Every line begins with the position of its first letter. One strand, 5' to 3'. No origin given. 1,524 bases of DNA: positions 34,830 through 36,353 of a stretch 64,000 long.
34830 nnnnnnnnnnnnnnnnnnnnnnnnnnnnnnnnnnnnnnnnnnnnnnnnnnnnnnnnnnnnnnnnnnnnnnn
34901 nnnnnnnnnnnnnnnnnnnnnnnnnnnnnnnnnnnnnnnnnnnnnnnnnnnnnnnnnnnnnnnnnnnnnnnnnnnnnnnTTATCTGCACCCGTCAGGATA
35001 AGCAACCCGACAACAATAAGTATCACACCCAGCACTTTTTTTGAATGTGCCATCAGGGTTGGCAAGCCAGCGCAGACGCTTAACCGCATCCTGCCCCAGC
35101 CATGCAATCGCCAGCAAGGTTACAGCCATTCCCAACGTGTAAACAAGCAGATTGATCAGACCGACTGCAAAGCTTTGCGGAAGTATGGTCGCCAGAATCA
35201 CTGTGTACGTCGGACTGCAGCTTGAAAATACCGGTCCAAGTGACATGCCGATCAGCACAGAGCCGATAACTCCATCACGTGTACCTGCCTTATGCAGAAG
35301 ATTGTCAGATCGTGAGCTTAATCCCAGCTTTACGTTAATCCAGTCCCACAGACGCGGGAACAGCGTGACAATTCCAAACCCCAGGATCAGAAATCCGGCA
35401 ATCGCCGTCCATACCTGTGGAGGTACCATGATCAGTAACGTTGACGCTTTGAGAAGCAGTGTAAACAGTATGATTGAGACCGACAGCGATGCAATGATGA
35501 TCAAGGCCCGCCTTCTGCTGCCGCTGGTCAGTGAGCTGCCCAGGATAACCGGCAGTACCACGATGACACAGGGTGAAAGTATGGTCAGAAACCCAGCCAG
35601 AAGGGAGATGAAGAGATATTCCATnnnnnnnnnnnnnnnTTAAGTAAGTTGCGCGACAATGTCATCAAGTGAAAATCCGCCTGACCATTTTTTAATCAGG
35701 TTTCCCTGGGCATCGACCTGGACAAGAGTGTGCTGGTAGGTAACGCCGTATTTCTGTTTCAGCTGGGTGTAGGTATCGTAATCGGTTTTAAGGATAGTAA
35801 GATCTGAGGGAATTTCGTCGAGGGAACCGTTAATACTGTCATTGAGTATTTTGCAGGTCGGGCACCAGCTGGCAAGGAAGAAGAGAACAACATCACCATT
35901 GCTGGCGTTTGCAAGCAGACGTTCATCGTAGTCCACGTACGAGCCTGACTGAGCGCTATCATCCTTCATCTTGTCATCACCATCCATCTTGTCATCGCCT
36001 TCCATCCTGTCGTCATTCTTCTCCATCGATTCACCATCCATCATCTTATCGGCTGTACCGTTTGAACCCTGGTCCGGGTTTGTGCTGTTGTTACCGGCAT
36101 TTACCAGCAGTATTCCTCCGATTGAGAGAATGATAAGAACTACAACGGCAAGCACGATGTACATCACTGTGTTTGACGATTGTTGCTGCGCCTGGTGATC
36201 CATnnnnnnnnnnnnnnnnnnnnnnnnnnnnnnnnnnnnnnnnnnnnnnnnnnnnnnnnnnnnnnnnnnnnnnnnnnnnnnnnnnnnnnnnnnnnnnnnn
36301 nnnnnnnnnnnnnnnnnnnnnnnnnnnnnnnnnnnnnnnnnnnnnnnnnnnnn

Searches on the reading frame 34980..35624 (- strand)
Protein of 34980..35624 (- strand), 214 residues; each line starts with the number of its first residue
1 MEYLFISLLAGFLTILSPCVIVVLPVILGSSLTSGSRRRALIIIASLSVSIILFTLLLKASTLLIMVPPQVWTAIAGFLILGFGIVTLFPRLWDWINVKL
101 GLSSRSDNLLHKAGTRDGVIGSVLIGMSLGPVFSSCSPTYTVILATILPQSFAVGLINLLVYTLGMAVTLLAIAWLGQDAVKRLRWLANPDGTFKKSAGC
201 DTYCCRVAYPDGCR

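Call 7: search_protein_families(library=pfam, proteins=[window:34980-35624:-], max_evalue=0.01)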
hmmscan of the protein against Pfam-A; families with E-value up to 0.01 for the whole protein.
window:34980-35624:- (214 aa): 2 families
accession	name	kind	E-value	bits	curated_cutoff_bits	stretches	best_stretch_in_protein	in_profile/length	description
PF13386.12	DsbD_2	-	5.3e-05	23.6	24.9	1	70-185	71-182/199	Cytochrome C biogenesis protein transmembrane region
PF02683.22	DsbD_TM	-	0.001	18.8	27.1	1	4-183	5-191/219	Cytochrome C biogenesis protein transmembrane domain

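Call 20: search_protein_families(library=ncbifam, proteins=[window:34980-35624:-], max_evalue=1)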
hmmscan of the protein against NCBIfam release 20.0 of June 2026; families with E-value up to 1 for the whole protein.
window:34980-35624:- (214 aa): 0 families

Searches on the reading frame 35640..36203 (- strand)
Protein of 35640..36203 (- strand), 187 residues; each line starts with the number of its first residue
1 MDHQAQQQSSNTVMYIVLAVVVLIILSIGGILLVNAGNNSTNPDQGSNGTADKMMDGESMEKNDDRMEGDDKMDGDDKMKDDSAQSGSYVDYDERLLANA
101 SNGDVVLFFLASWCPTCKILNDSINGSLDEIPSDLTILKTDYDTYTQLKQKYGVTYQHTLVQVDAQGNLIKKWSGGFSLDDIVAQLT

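Call 7: search_protein_families(library=pfam, proteins=[window:35640-36203:-], max_evalue=0.01)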
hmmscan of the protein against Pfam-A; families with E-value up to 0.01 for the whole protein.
window:35640-36203:- (187 aa): 2 families
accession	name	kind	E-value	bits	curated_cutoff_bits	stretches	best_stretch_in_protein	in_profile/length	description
PF00085.26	Thioredoxin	-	1.1e-10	41.9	23.5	1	92-186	10-101/103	Thioredoxin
PF08534.16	Redoxin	-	0.0029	17.8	26.6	0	97-118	23-45/148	Redoxin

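Call 20: search_protein_families(library=ncbifam, proteins=[window:35640-36203:-], max_evalue=1)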
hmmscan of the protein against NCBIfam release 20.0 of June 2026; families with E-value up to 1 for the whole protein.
window:35640-36203:- (187 aa): 13 families
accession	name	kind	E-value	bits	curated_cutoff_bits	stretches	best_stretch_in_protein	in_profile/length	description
TIGR01068.1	thioredoxin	equivalog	1.6e-08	34.6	96.8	1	100-173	12-84/101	thioredoxin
TIGR01126.1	pdi_dom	equivalog_domain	2.6e-06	27.6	107.2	1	100-184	12-99/105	protein disulfide-isomerase domain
NF006898.0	PRK09381.1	equivalog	4e-05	24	138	1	101-163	20-82/109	thioredoxin TrxA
NF006283.1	PRK08455.1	equivalog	0.00037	20.2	187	1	3-69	9-74/182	flagellar basal body-associated protein FliL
NF045694.1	seleno_TsoB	exception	0.0016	16.6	805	1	88-170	458-550/572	rhodanese/DsbD fusion-like selenoprotein TsoB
NF033598.2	elast_bind_EbpS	equivalog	0.0017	17.3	300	1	11-86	306-382/498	elastin-binding protein EbpS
NF043050.1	DisulfRedDsbH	equivalog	0.0057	16.8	190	1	143-172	115-144/166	disulfide reductase DsbH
NF042931.1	SAG1386_EF1546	equivalog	0.01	15.9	80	1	4-70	20-86/158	SAG1386/EF1546 family surface-associated protein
NF008229.0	PRK10996.1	equivalog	0.02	14.6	125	1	101-175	51-124/141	thioredoxin TrxC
NF041202.1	StoA_CxxC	exception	0.022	14.6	210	1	104-172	54-126/163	endospore biogenesis thiol-disulfide oxidoreductase StoA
TIGR00385.1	dsbE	subfamily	0.032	13.8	123.15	1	102-143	62-101/173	DsbE family thiol:disulfide interchange protein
TIGR01130.1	ER_PDI_fam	subfamily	0.089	12.3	344.25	1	105-184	21-102/476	protein disulfide-isomerase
NF002854.0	PRK03147.1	subfamily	0.14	12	170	0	142-182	125-165/176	thiol-disulfide oxidoreductase ResA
